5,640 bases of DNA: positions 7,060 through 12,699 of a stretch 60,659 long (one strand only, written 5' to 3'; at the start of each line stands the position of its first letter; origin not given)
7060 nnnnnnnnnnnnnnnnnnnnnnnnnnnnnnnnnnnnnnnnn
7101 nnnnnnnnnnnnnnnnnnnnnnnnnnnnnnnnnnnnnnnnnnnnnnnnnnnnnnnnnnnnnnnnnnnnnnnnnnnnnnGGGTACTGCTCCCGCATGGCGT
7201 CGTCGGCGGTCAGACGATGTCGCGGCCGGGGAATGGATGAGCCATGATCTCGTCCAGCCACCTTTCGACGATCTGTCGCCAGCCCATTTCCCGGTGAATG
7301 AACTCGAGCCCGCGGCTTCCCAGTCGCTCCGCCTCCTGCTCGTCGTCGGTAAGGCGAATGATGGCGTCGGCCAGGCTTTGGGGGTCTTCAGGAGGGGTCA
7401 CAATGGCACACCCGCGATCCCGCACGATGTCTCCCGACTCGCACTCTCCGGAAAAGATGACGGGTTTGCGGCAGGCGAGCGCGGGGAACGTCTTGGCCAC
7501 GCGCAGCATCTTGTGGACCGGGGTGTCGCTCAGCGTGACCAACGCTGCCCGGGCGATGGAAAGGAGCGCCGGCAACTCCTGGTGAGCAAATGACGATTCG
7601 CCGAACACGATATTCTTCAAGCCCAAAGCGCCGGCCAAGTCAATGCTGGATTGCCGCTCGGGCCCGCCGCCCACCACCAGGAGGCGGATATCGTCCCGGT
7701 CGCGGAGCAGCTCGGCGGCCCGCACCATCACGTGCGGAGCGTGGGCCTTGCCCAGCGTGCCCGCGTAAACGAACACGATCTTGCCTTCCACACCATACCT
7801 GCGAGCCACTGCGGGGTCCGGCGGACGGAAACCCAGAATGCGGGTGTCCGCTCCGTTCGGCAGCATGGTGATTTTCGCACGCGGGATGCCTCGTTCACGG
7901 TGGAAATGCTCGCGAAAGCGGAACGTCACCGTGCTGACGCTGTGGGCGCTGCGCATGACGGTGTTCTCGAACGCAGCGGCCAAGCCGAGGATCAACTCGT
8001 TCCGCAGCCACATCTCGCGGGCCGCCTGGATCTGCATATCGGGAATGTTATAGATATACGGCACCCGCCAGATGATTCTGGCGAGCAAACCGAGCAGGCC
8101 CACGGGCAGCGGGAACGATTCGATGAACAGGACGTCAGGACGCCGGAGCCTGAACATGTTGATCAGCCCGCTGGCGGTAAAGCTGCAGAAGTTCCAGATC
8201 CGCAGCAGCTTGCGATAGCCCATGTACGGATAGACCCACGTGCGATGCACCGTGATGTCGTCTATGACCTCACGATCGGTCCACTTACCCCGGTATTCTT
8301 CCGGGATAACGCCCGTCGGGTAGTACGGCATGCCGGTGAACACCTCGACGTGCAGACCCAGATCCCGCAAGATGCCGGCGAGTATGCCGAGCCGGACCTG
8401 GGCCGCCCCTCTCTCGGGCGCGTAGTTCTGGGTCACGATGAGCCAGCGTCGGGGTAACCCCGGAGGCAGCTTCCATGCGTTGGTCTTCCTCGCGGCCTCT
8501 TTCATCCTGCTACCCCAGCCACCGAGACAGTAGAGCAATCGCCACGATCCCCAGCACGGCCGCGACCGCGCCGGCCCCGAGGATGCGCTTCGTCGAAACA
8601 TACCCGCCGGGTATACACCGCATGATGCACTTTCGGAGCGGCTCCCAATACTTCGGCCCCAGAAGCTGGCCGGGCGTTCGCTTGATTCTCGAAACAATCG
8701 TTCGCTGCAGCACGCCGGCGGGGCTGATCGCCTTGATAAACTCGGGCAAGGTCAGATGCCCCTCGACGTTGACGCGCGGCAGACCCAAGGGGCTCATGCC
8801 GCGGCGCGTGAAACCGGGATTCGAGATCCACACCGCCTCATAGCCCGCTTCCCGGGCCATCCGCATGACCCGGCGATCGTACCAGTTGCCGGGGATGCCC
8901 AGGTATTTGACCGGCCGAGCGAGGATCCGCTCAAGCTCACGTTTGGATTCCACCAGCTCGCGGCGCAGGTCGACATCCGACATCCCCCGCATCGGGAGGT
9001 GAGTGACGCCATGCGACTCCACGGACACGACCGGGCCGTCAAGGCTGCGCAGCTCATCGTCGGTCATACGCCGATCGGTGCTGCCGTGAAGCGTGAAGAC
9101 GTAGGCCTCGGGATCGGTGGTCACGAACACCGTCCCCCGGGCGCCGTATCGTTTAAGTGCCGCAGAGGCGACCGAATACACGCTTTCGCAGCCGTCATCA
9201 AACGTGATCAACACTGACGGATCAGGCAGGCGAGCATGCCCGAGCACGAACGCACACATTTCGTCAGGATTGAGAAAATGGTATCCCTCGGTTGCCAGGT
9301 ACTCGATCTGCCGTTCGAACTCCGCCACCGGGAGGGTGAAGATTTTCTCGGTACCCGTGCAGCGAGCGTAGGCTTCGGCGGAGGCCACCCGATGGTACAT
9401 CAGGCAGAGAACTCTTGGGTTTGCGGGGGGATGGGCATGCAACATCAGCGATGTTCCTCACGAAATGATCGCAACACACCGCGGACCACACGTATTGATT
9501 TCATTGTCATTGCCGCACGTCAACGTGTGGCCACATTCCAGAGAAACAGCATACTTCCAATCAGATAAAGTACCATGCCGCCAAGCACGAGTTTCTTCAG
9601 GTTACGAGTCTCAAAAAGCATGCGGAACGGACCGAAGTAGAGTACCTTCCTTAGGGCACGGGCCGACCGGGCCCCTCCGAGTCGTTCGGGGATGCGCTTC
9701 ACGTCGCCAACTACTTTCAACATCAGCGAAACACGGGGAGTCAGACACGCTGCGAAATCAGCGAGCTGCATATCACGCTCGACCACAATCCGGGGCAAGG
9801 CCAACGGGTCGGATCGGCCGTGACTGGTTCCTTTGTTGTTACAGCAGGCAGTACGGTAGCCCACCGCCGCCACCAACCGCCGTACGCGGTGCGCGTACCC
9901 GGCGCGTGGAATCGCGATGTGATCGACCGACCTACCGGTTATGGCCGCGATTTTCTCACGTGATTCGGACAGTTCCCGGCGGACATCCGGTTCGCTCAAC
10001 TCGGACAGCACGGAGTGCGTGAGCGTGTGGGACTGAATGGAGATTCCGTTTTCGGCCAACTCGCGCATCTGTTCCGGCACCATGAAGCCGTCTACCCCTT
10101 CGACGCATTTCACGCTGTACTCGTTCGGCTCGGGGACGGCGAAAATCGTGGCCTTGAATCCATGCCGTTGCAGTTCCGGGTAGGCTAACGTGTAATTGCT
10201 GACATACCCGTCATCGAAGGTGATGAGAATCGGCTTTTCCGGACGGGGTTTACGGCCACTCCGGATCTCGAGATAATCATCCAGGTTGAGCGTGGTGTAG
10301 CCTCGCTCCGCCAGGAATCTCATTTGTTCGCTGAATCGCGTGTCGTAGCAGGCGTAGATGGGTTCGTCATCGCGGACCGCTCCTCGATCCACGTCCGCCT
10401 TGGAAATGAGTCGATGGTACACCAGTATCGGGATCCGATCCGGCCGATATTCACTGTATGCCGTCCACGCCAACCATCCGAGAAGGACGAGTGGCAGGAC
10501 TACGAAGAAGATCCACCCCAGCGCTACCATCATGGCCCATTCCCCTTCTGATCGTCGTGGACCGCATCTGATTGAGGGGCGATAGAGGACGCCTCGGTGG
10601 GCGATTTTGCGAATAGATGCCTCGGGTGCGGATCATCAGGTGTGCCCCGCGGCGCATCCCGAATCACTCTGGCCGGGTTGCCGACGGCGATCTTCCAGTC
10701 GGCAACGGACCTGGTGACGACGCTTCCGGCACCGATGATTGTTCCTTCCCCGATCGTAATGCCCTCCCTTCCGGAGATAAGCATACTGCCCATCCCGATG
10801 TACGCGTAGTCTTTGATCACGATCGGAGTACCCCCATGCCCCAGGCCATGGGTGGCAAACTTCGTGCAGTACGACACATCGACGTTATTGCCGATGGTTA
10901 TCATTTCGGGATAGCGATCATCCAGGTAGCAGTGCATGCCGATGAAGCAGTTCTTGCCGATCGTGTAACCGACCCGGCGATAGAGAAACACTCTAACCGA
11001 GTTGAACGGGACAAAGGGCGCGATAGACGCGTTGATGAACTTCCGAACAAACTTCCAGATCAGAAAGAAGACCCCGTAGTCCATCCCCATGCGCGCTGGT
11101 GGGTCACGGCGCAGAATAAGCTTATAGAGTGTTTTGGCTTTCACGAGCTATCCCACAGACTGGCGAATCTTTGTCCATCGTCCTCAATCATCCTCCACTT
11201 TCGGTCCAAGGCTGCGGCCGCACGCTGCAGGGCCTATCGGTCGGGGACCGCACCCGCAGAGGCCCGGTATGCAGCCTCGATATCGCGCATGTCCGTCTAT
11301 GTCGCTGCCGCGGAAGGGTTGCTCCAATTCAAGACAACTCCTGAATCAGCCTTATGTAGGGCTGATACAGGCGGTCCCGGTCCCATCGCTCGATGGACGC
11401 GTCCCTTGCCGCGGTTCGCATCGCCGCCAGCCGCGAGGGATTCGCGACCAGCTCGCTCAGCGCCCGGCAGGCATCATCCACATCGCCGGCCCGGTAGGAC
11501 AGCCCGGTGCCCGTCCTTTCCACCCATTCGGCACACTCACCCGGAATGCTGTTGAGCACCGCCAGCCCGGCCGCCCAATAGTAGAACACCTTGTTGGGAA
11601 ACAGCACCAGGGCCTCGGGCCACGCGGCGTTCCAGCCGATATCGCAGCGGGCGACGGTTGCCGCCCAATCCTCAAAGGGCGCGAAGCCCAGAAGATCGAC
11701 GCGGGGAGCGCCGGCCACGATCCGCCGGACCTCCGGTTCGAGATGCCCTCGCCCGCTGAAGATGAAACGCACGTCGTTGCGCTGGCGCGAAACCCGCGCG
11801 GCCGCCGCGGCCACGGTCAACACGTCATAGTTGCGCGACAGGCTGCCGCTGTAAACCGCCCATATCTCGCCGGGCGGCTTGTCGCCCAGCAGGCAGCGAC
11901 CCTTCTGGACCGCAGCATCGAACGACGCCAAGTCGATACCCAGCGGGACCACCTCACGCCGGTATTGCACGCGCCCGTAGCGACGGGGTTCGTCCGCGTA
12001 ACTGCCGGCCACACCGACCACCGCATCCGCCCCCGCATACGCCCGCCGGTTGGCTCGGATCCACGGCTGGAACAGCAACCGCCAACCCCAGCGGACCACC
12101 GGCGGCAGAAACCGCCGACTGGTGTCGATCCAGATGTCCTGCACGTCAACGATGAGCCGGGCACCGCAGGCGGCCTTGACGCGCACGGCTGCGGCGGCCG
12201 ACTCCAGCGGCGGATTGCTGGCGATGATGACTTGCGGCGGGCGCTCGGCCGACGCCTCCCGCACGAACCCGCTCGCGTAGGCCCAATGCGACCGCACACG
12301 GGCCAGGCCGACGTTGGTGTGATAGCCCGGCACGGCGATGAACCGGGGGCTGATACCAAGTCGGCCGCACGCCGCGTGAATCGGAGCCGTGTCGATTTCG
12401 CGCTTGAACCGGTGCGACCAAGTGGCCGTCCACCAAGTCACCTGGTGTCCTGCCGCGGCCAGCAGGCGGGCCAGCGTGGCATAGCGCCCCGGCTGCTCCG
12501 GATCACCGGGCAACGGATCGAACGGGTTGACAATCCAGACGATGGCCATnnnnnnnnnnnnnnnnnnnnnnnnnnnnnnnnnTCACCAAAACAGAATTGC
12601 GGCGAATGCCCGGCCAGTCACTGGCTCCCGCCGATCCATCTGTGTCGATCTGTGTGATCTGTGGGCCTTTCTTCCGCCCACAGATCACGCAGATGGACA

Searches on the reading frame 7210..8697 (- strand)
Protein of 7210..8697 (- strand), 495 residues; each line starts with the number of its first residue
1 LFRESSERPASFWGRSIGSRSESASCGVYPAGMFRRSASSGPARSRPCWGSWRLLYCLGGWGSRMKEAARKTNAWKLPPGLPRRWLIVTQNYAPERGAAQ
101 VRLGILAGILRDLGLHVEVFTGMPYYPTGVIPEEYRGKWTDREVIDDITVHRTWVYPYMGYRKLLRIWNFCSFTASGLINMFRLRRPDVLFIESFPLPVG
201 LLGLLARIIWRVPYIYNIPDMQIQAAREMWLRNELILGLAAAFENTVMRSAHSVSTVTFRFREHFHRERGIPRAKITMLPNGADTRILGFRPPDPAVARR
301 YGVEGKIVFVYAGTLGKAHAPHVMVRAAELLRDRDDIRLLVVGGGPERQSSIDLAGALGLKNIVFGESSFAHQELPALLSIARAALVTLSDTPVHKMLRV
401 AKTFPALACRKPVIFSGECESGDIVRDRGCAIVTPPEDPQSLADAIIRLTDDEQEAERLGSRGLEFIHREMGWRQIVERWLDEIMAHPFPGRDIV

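Call 52: search_protein_families(library=pfam, proteins=[window:7210-8697:-], max_evalue=0.001)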
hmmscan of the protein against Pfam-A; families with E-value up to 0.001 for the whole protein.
window:7210-8697:- (495 aa): 5 families
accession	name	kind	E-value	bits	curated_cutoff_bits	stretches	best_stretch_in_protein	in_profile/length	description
PF13579.12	Glyco_trans_4_4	-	1.4e-22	81.2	29.7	1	99-282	3-158/158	Glycosyl transferase 4-like domain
PF00534.26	Glycos_transf_1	-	1.9e-18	67.1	26.4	1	304-463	13-169/172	Glycosyl transferases group 1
PF13692.12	Glyco_trans_1_4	-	5.6e-15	56.3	27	1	308-452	3-142/142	Glycosyl transferases group 1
PF13439.12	Glyco_transf_4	-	4.8e-10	40.2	28.5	1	106-285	11-168/170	Glycosyltransferase Family 4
PF13524.12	Glyco_trans_1_2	-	2.3e-05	24.8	25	1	332-482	10-144/144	Glycosyl transferase-like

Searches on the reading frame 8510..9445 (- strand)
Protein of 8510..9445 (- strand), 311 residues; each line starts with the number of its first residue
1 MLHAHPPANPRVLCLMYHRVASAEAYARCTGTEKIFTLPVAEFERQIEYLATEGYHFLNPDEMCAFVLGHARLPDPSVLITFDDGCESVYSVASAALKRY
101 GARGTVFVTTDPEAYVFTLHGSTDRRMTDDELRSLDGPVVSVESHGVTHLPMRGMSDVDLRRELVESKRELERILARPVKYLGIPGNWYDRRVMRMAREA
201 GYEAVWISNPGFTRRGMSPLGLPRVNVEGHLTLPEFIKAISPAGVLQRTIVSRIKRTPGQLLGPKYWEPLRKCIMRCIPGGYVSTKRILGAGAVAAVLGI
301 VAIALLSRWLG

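Call 52: search_protein_families(library=pfam, proteins=[window:8510-9445:-], max_evalue=0.001)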
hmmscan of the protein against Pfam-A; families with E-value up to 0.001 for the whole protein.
window:8510-9445:- (311 aa): 1 family
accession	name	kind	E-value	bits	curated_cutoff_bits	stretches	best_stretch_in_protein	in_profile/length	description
PF01522.26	Polysacc_deac_1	-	2.9e-18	66.4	23.1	1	73-205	4-124/124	Polysaccharide deacetylase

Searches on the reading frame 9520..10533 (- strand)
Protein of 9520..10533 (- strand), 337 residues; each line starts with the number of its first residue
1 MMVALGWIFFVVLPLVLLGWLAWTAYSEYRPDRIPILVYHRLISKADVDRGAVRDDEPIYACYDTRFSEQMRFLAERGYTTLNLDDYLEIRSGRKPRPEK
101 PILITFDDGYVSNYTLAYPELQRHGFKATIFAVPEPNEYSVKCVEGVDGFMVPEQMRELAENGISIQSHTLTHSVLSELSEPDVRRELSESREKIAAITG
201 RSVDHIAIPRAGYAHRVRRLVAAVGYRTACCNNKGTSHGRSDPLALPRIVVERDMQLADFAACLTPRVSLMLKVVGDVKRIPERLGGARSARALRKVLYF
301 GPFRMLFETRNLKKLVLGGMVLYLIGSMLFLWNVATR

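Call 80: search_protein_families(library=pfam, proteins=[window:9520-10533:-], max_evalue=0.0001)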
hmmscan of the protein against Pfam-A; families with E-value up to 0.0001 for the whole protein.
window:9520-10533:- (337 aa): 1 family
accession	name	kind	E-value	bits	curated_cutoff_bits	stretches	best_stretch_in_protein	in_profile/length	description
PF01522.26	Polysacc_deac_1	-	8.4e-27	94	23.1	1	95-228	2-123/124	Polysaccharide deacetylase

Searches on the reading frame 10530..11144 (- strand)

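Call 80: search_protein_families(library=pfam, proteins=[window:10530-11144:-], max_evalue=0.0001)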
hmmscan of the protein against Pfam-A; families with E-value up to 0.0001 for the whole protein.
window:10530-11144:- (204 aa): 2 families
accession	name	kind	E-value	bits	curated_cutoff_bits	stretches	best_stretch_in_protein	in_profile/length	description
PF00132.30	Hexapep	-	1.1e-08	34.8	27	0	108-145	2-36/36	Bacterial transferase hexapeptide (six repeats)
PF14602.12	Hexapep_2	-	6.1e-07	29.5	27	0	61-90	3-26/34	Hexapeptide repeat of succinyl-transferase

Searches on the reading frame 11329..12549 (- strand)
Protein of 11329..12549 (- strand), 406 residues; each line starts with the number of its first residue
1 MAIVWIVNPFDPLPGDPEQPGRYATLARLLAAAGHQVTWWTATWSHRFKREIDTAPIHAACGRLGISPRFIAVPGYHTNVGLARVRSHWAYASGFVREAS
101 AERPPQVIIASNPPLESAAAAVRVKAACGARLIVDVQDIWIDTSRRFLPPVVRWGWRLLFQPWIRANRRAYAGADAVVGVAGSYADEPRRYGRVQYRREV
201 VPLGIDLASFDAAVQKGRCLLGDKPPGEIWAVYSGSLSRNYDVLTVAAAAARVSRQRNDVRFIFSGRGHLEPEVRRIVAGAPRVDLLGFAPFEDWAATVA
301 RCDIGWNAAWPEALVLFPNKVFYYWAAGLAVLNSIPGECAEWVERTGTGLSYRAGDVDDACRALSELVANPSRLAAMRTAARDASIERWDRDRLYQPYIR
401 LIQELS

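Call 13: search_protein_families(library=pfam, proteins=[window:11329-12549:-], max_evalue=0.001)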
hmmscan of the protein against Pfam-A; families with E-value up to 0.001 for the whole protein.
window:11329-12549:- (406 aa): 4 families
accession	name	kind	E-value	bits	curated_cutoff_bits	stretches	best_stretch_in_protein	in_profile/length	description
PF13692.12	Glyco_trans_1_4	-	2.2e-11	44.6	27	1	232-370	5-142/142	Glycosyl transferases group 1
PF13439.12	Glyco_transf_4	-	1.3e-09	38.8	28.5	1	25-208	10-169/170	Glycosyltransferase Family 4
PF13579.12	Glyco_trans_4_4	-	6e-09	36.9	29.7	1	24-204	8-158/158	Glycosyl transferase 4-like domain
PF00534.26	Glycos_transf_1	-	8.1e-05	22.7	26.4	1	225-382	12-170/172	Glycosyl transferases group 1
